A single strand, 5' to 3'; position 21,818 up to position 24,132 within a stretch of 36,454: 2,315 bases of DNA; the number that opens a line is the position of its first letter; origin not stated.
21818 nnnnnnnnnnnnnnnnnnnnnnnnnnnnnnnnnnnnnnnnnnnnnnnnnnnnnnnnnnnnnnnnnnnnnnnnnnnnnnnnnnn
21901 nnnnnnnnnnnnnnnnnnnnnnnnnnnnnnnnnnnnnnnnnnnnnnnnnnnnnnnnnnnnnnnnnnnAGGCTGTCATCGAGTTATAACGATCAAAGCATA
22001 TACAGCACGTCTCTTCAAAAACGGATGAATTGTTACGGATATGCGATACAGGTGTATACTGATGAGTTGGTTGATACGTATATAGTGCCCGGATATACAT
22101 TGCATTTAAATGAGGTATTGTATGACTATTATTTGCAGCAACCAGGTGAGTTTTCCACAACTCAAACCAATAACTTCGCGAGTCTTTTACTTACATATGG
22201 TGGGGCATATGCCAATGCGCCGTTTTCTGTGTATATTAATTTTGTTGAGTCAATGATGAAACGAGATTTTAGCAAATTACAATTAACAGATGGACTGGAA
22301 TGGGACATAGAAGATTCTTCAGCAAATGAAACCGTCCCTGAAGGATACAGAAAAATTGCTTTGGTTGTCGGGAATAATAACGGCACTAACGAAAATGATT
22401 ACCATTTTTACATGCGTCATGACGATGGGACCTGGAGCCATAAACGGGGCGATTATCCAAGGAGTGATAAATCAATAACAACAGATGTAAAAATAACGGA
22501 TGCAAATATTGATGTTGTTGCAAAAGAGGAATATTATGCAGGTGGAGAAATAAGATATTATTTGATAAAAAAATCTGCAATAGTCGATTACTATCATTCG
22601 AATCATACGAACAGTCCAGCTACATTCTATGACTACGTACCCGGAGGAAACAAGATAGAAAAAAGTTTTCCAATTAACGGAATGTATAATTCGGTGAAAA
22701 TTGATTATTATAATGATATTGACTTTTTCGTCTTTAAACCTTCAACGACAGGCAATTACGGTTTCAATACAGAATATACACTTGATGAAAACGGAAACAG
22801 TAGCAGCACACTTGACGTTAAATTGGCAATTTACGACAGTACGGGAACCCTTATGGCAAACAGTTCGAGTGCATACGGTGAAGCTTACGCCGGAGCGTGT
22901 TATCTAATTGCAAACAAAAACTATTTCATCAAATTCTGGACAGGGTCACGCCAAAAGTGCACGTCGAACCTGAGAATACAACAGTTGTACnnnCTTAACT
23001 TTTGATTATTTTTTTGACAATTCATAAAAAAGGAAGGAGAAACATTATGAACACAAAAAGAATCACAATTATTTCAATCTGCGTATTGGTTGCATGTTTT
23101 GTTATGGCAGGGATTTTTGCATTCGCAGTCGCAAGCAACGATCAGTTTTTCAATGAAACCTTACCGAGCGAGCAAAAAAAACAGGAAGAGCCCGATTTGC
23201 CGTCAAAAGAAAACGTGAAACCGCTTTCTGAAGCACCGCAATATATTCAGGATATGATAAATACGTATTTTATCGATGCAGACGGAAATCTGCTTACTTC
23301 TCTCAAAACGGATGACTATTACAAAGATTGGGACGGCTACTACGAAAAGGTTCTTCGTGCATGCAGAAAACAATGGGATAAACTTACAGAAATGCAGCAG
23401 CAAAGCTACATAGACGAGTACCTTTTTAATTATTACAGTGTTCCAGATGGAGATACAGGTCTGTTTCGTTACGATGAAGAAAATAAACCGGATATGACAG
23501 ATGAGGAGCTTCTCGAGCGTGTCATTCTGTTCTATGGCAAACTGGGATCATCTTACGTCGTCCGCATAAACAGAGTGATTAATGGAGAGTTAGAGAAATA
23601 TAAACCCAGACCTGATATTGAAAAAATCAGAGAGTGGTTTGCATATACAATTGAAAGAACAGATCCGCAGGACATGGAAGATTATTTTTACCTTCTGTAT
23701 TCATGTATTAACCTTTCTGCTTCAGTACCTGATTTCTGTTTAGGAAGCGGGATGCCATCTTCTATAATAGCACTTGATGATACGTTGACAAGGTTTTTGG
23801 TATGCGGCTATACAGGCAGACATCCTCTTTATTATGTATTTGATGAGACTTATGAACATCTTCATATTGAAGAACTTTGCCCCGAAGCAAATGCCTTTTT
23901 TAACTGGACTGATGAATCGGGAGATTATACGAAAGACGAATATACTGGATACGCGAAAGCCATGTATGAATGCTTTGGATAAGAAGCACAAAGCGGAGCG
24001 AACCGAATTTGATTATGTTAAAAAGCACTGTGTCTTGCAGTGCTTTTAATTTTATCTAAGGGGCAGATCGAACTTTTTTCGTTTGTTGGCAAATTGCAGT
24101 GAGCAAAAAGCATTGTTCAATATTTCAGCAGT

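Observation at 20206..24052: Low-GC two-gene cassette with its own strong promoter and terminator but no mobility genes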

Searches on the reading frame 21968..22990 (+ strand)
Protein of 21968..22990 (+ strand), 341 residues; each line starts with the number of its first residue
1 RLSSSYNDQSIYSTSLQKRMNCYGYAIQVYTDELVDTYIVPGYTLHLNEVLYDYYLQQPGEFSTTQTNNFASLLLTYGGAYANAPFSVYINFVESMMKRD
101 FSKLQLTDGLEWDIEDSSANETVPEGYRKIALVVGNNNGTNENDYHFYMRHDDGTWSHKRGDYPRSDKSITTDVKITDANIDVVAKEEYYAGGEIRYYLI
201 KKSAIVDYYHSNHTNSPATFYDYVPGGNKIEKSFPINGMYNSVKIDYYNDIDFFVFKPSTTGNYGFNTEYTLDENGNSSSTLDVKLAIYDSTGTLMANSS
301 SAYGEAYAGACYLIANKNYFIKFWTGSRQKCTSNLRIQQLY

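Call 19: search_solved_structures(query=window:21968-22990:+, max_evalue=10)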
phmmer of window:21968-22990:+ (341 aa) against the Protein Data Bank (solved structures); distinct sequences matched with E-value up to 10: 0.

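Call 20: search_protein_families(library=pfam, proteins=[window:21968-22990:+], max_evalue=10)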
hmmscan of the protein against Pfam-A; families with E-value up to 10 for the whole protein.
window:21968-22990:+ (341 aa): 0 families

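Call 22: find_homologous_proteins(query=window:21968-22990:+)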
Query window:21968-22990:+ (341 aa): 44 proteins with E <= 0.001 among 1504 candidates.
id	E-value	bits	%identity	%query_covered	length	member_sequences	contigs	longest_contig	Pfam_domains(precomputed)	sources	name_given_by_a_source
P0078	2.7e-48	183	39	97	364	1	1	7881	-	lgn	-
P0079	1.6e-47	181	40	94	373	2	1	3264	-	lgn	-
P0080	8.0e-46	175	39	95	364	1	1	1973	-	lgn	-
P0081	1.8e-45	174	39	94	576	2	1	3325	PF04151.22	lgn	-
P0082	1.5e-44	171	39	95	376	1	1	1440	-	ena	-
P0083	1.6e-44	171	39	94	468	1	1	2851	PF04151.22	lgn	-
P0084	3.0e-44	170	38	95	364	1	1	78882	-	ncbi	-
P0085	4.3e-44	169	38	95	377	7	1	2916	-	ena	-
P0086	2.3e-43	167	36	96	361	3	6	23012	-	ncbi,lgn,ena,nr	ncbi:MAG: hypothetical protein J5757_09505 [Lachnospiraceae bacterium]|nr:hypothetical protein [Lach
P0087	7.2e-43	165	37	97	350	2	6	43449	-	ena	-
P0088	7.8e-43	165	37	99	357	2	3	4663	-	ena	-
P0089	5.8e-42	162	39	94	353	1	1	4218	-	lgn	-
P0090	7.3e-42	162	40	87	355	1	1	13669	-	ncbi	-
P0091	1.9e-41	161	39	94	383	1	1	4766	-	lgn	-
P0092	4.2e-41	159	38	96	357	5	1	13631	-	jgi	-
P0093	5.1e-41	159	38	96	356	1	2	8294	PF04151.22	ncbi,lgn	-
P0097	1.7e-40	157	40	90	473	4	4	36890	-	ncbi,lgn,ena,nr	ncbi:MAG: hypothetical protein IKO30_05045 [Lachnospiraceae bacterium]|nr:hypothetical protein [Lach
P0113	4.2e-35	140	36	94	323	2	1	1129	PF04151.22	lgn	-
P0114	9.1e-35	139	36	96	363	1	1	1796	PF04151.22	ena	-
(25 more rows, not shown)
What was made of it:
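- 22658..22990 (+): PPC / collagen-binding-type beta-sandwich (aa ~720-830). PF04151 is precomputed on homologues P0081, P0083 and P0093 (call 22).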

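Call 34: predict_structure(alignment_id=A2)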
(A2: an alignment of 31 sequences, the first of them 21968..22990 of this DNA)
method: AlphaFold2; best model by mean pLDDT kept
length: 341 residues; sequences in the alignment: 31
mean_pLDDT: 79.1   pTM: 0.77
mean pLDDT of the five models: 79.1, 77.5, 77.1, 76.2, 76.0
residues with pLDDT >= 90: 131; 70-90: 124; 50-70: 47; < 50: 39
segments of 3 or more residues with pLDDT < 50: 1-8, 36-38, 43-54, 66-68, 211-222
pLDDT, mean of each block of 10 residues (from residue 1): 42 62 83 53 44 64 62 77 83 94 82 92 91 82 88 90 86 96 93 93 64 40 61 83 78 92 93 78 91 93 86 96 86 91 82
secondary structure, 60 per line:
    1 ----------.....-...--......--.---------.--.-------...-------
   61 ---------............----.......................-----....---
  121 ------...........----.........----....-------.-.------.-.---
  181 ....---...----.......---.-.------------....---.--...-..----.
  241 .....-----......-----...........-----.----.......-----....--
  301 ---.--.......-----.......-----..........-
elements in order: H11-15 H22-27 H70-81 H86-108 E114-117 E127-137 E142-150 E155-158 H181-184 E195-201 E240-245 E251-256 E262-272 E283-289 E295-298 E307-313 E319-325 E331-340

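Call 44: fold_search(model_id=the predicted structure, library=pdb)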
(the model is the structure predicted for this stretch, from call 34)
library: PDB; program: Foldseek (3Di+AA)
matches with E <= 10: 1632; with E <= 0.001: 49
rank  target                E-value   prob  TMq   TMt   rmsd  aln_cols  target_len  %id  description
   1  3jqw_C                2.8e-06  1.00  0.27  0.70   3.1       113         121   18  Crystal structure of Clostridium histolyticum colH collagenase collagen-binding domain 3 at 2 Angstrom resolution in p (released 2010-09-29)
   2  5iku                  3.4e-06  1.00  0.26  0.36  17.5       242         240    9  Crystal structure of the Hathewaya histolytica ColG tandem collagen-binding domain s3as3b in the presence of calcium at  (released 2017-03-15)
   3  3jqw_A                6.5e-06  1.00  0.27  0.74   2.6       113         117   16  Crystal structure of Clostridium histolyticum colH collagenase collagen-binding domain 3 at 2 Angstrom resolution in p (released 2010-09-29)
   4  3afg_B                1.0e-05  1.00  0.23  0.16   4.3       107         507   18  Crystal structure of ProN-Tk-SP from Thermococcus kodakaraensis (released 2010-08-04)
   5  3jqw_B                1.2e-05  1.00  0.27  0.69   3.4       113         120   16  Crystal structure of Clostridium histolyticum colH collagenase collagen-binding domain 3 at 2 Angstrom resolution in p (released 2010-09-29)
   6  5sv5                  1.9e-05  1.00  0.23  0.64   3.4       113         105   13  1.0 Angstrom Crystal Structure of pre-Peptidase C-terminal Domain of Collagenase from Bacillus anthracis. (released 2016-08-17)
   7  9ues_B                3.1e-05  1.00  0.22  0.19   4.6       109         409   16  Crystal structure of an inactive TKSP mutant in complex with the TKS propeptide (released 2026-02-18)
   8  4hpk_B                3.4e-05  1.00  0.24  0.67   3.2       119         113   11  Crystal structure of Clostridium histolyticum colg collagenase collagen-binding domain 3B at 1.35 Angstrom resolution  (released 2012-12-12)
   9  8hhe_A                3.7e-05  0.98  0.22  0.12  16.2       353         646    8  Crystal structure of Cry5B from Bacillus thuringiensis at 4.5 A resolution (released 2022-12-07)
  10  5azx_A                4.1e-05  1.00  0.23  0.66   4.5       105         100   15  Crystal structure of p24delta1 GOLD domain (native 1) (released 2016-09-14)
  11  8hhe_B                4.1e-05  0.98  0.21  0.12  16.7       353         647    8  Crystal structure of Cry5B from Bacillus thuringiensis at 4.5 A resolution (released 2022-12-07)
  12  4d8m                  4.4e-05  0.99  0.20  0.13  14.7       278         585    9  Crystal structure of Bacillus thuringiensis Cry5B nematocidal toxin (released 2012-12-19)
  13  3afg_A                5.9e-05  1.00  0.23  0.16   4.4       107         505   18  Crystal structure of ProN-Tk-SP from Thermococcus kodakaraensis (released 2010-08-04)
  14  1nqd_A                6.6e-05  1.00  0.25  0.69   3.2       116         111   10  CRYSTAL STRUCTURE OF CLOSTRIDIUM HISTOLYTICUM COLG COLLAGENASE COLLAGEN-BINDING DOMAIN 3B AT 1.65 ANGSTROM RESOLUTION  (released 2003-04-15)
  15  1nqd_B                9.5e-05  1.00  0.25  0.68   3.0       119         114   10  CRYSTAL STRUCTURE OF CLOSTRIDIUM HISTOLYTICUM COLG COLLAGENASE COLLAGEN-BINDING DOMAIN 3B AT 1.65 ANGSTROM RESOLUTION  (released 2003-04-15)
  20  1nqj_A                1.3e-04  1.00  0.25  0.77   2.9       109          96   10  CRYSTAL STRUCTURE OF CLOSTRIDIUM HISTOLYTICUM COLG COLLAGENASE COLLAGEN-BINDING DOMAIN 3B AT 1.0 ANGSTROM RESOLUTION I (released 2003-04-15)
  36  1nqj_B                4.2e-04  1.00  0.24  0.63   3.4       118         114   10  CRYSTAL STRUCTURE OF CLOSTRIDIUM HISTOLYTICUM COLG COLLAGENASE COLLAGEN-BINDING DOMAIN 3B AT 1.0 ANGSTROM RESOLUTION I (released 2003-04-15)
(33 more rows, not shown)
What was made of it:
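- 22658..22990 (+): Foldseek hits to ColH and ColG collagen-binding domains and to PPC domain 5sv5: probability 1.0, target-normalised TM about 0.64-0.77 (call 44).
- On PPC (pre-peptidase C-terminal) / collagen-binding beta-sandwich: Foldseek probability 1.0 and target-normalised TM 0.64-0.77 to 3jqw, 5sv5 and 1nqj (call 44).
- Tried and rejected: The Foldseek search with the core-plus-PPC model was swamped by PPC hits (call 44).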

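Call 52: find_encoding_contigs(protein=P0084, flank=4000, max_places=3)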
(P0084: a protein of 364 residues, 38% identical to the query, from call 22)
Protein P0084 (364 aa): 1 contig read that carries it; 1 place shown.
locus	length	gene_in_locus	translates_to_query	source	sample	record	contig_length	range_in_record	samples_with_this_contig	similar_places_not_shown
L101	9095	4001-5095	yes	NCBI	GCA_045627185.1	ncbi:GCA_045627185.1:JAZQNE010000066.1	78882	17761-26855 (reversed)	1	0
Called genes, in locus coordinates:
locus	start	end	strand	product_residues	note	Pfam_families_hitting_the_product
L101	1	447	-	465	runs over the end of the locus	PF07690:MFS_1, PF12832:MFS_1_like, PF13347:MFS_2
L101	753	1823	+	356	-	PF00561:Abhydrolase_1 (weak)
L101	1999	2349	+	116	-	PF03965:Penicillinase_R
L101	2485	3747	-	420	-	PF13660:DUF4147, PF05161:MOFRL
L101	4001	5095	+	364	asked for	-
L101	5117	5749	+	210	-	-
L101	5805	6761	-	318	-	PF00389:2-Hacid_dh, PF02826:2-Hacid_dh_C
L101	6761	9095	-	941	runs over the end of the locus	PF00544:Pectate_lyase_4, PF18283:CBM77 (weak)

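Call 53: find_encoding_contigs(protein=P0086, flank=4000, max_places=3)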
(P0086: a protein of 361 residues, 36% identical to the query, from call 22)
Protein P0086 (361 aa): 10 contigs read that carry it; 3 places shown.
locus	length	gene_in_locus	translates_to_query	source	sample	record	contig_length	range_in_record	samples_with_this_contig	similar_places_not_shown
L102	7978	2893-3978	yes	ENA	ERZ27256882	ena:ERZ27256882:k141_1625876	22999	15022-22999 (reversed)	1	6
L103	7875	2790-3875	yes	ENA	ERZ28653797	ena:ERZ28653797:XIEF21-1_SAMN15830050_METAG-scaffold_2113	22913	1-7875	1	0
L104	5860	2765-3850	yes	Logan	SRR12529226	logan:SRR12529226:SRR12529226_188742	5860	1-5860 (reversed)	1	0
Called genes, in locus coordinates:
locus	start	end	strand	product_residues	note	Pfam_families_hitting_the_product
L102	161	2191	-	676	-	PF13349:DUF4097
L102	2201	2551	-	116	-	PF03551:PadR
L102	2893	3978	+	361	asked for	-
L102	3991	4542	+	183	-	-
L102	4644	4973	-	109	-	PF00583:Acetyltransf_1, PF13673:Acetyltransf_10, PF13508:Acetyltransf_7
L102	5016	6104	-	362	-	PF10988:DUF2807 (weak), PF13349:DUF4097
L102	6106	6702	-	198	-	PF22564:HAAS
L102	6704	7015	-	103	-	PF03551:PadR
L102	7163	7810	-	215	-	PF00072:Response_reg, PF00196:GerE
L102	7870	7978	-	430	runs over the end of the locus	-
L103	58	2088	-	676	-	PF13349:DUF4097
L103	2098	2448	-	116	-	PF03551:PadR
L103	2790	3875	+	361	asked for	-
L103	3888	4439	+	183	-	-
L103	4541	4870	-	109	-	PF00583:Acetyltransf_1, PF13673:Acetyltransf_10, PF13508:Acetyltransf_7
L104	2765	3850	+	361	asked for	-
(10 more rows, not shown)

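Call 54: find_encoding_contigs(protein=P0097, flank=4000, max_places=3)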
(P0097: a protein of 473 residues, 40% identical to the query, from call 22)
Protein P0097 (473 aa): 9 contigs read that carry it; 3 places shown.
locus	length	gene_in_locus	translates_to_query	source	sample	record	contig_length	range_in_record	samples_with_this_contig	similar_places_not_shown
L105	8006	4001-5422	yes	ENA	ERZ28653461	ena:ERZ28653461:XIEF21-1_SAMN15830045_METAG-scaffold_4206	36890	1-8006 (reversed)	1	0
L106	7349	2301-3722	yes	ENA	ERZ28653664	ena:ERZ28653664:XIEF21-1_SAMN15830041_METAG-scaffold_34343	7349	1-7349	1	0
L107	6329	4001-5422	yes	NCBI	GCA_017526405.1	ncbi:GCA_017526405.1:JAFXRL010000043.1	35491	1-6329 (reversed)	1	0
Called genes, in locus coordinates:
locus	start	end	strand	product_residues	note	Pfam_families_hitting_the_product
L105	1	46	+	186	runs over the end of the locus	PF01613:Flavin_Reduct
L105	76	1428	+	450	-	PF00275:EPSP_synthase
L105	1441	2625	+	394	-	PF00438:S-AdoMet_synt_N, PF02772:S-AdoMet_synt_M, PF02773:S-AdoMet_synt_C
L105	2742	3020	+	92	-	PF00216:Bac_DNA_binding, PF18291:HU-HIG (weak)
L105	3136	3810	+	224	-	-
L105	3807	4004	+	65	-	-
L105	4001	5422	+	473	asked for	-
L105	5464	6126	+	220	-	-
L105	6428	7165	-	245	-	PF00072:Response_reg (faint), PF04397:LytTR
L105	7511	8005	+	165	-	?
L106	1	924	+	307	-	?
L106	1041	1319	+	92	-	PF00216:Bac_DNA_binding, PF18291:HU-HIG (weak)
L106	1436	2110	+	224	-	-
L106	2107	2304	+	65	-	-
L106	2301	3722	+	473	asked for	-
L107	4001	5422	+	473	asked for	-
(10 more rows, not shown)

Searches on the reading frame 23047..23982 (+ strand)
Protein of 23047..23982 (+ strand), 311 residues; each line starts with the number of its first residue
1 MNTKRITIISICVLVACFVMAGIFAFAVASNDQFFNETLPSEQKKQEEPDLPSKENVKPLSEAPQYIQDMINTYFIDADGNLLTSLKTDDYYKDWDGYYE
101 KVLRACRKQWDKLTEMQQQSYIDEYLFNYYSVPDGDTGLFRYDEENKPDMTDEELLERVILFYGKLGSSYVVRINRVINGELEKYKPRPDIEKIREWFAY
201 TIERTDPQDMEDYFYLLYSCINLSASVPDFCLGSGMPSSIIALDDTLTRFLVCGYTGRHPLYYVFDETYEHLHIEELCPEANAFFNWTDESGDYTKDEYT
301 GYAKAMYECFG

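Call 8: search_protein_families(library=pfam, proteins=[window:23047-23982:+], max_evalue=0.01)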
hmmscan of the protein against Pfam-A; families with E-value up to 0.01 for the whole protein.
window:23047-23982:+ (311 aa): 0 families

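Call 9: search_protein_families(library=ncbifam, proteins=[window:23047-23982:+], max_evalue=0.01)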
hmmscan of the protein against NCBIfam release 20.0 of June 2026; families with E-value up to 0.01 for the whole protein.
window:23047-23982:+ (311 aa): 0 families

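Call 11: find_homologous_proteins(query=window:23047-23982:+)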
Query window:23047-23982:+ (311 aa): 2 proteins with E <= 0.001 among 722 candidates.
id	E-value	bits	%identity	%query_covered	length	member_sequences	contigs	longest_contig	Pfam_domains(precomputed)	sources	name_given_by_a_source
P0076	5.9e-213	724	100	100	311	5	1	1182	-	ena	-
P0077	6.1e-89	317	55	89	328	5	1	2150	-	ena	-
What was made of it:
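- Tried and rejected: The indexed search found one homologue (call 11).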

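Call 13: find_encoding_contigs(protein=P0077, flank=10000, max_places=6)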
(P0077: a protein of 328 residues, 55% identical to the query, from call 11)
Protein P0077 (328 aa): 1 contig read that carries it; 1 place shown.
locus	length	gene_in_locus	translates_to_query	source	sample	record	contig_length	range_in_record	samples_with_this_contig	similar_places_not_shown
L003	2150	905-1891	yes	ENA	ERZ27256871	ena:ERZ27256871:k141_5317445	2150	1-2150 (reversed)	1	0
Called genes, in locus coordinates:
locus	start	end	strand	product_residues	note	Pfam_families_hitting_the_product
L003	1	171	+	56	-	?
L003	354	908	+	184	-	-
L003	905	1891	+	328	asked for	-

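Call 20: search_protein_families(library=pfam, proteins=[window:23047-23982:+], max_evalue=10)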
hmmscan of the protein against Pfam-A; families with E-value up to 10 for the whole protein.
window:23047-23982:+ (311 aa): 0 families

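Call 47: search_protein_representatives(alignment_id=A1)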
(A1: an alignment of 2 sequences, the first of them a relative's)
Query: 2 sequences, 339 profile positions. Proteins with E-value up to 0.001 (for the whole library): 4; up to 1e-10: 2; up to 1e-30: 1. The best 4 are listed.
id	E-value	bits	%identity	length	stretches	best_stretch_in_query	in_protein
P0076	6.6e-188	640.3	-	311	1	1-318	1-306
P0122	3.9e-21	92.0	-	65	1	264-339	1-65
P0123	4.4e-04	35.9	-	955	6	67-109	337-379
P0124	7.2e-04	35.2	-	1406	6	67-104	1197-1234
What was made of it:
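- Tried and rejected: An exhaustive HMMER search of 1.84 billion representatives found only the partner itself, a 65-aa fragment and two marginal repeat-type hits (call 47).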

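Call 67: search_protein_families(library=padloc, proteins=[window:23047-23982:+], max_evalue=0.1)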
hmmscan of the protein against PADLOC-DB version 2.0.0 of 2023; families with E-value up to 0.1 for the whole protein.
window:23047-23982:+ (311 aa): 0 families

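Call 68: search_protein_families(library=phrogs, proteins=[window:23047-23982:+], max_evalue=0.1)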
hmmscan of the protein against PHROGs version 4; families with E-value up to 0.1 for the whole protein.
window:23047-23982:+ (311 aa): 0 families

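Call 81: search_solved_structures(query=A4, max_evalue=10)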
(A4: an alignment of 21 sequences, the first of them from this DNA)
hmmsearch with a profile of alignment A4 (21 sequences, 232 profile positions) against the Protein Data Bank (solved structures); distinct sequences matched with E-value up to 10: 16.
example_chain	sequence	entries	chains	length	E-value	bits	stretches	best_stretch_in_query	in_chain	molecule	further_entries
2qgm_A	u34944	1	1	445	0.32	13.9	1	1-62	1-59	Succinoglycan biosynthesis protein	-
9k7s_A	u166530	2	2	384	0.42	13.5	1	9-49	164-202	Nucleoside transporter 1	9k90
5ok8_A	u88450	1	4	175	0.47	13.4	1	1-82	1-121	LPP20 lipoprotein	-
9vyb_A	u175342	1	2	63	0.67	12.9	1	82-132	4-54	Addiction module antidote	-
7wn0_A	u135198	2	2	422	0.7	12.8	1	9-49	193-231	Equilibrative nucleoside/nucleobase transporter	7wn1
9k7g_A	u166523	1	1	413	0.87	12.5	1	9-49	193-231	Nucleoside transporter 1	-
6fcg_A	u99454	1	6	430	0.89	12.5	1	3-42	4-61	Glycoside hydrolase, GH17 family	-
4n01_A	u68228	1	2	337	0.93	12.4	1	2-51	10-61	Periplasmic binding protein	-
6hcg_P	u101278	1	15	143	1.5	11.8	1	6-71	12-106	Pullulanase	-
3etz_A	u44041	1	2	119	2.1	11.3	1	31-110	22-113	Adhesin A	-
9nnd_a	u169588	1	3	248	2.1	11.2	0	4-33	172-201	Endogenous retrovirus group K member 7 Pol protein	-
7ydq_A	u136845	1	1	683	2.3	11.1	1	9-49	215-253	Nucleoside transporter 1,Green fluorescent protein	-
3etw_A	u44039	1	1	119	2.7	10.9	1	31-110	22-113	Adhesin A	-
3etx_A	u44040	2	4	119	2.8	10.8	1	30-110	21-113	Adhesin A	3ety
9k88_A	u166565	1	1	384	3.4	10.6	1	9-49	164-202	Nucleoside transporter 1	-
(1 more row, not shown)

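Call 82: search_protein_families(library=pfam, alignment_id=A4, max_evalue=1)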
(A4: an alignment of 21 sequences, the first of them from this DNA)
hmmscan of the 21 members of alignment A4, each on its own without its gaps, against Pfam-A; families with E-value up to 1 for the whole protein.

A. member 1, seq(311 aa): 0 families

B. families by the number of members that match (of 21 scanned): 39 families (the first 25 are shown)
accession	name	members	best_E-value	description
PF00404.24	Dockerin_1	2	1.2e-12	Dockerin type I domain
PF14851.11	FAM176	2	0.12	FAM176 family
PF22251.1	PFF1_TM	2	0.17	Vacuolar membrane protease, transmembrane domain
PF02368.24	Big_2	1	0.0011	Bacterial Ig-like domain (group 2)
PF25682.1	Phage_VG64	1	0.0017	Mycobacterium phage VG64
PF07172.16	GRP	1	0.0027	Glycine rich protein family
PF03532.18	OMS28_porin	1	0.0029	OMS28 porin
PF07265.16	TAP35_44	1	0.018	Tapetum specific protein TAP35/TAP44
PF13698.11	DUF4156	1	0.025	Domain of unknown function (DUF4156)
PF12930.12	DUF3836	1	0.026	Family of unknown function (DUF3836)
PF14703.12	PHM7_cyt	1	0.031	Cytosolic domain of 10TM putative phosphate transporter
PF13202.12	EF-hand_5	1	0.036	EF hand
PF06103.16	DUF948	1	0.039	Bacterial protein of unknown function (DUF948)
PF17531.7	O_Spanin_T7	1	0.039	Spanin, outer lipoprotein subunit T7-like virus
PF12522.13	UL73_N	1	0.043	Cytomegalovirus glycoprotein N terminal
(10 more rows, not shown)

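Call 83: search_protein_families(library=ncbifam, alignment_id=A4, max_evalue=1)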
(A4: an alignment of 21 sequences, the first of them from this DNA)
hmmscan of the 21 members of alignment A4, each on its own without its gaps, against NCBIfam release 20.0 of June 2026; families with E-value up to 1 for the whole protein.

A. member 1, seq(311 aa): 3 families
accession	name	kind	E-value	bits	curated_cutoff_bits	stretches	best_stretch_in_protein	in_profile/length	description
NF041059.1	DpdA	equivalog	0.1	11.4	200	1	135-187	92-140/406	tRNA-guanine transglycosylase DpdA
NF010709.0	PRK14111.1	equivalog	0.19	11.1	425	1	160-219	118-176/290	F0F1 ATP synthase subunit gamma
NF008662.0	PRK11664.1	equivalog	0.28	9.3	1053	1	112-150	692-730/813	ATP-dependent helicase HrpB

B. families by the number of members that match (of 21 scanned): 46 families (the first 25 are shown)
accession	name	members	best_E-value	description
NF049990.1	CellobisidaseCelK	2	5.3e-07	cellulose 1,4-beta-cellobiosidase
NF041193.1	lipo_SP0191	1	0.0031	SP0191 family lipoprotein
TIGR02898.1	spore_YhcN_YlaJ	1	0.0052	YhcN/YlaJ family sporulation lipoprotein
NF047859.1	StressCuResBhsA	1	0.012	multiple stress resistance protein BhsA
NF051432.1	PepSY_MTB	1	0.017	PepSY domain-containing protein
NF050032.1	Rv1733c_fam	1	0.018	Rv1733c family protein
NF053641.1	Mfer763_fam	1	0.018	Mfer763 family protein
NF003039.0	PRK03941.1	1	0.018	NTPase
NF006283.1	PRK08455.1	1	0.019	flagellar basal body-associated protein FliL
NF053514.2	JUQZ_fam_ocin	1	0.019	BLB8/JUQZ-1 family protein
NF048015.1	toxin_DhiT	1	0.021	type II toxin-antitoxin system toxin DhiT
NF004414.0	PRK05760.1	1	0.022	F0F1 ATP synthase subunit I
NF038367.1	OM_lipo_TUL4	1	0.025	TUL4 family lipoprotein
TIGR04454.1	Lepto_4Cys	1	0.026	TIGR04454 family lipoprotein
NF047413.1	heterocyst_PatX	1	0.032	heterocyst-inhibiting protein PatX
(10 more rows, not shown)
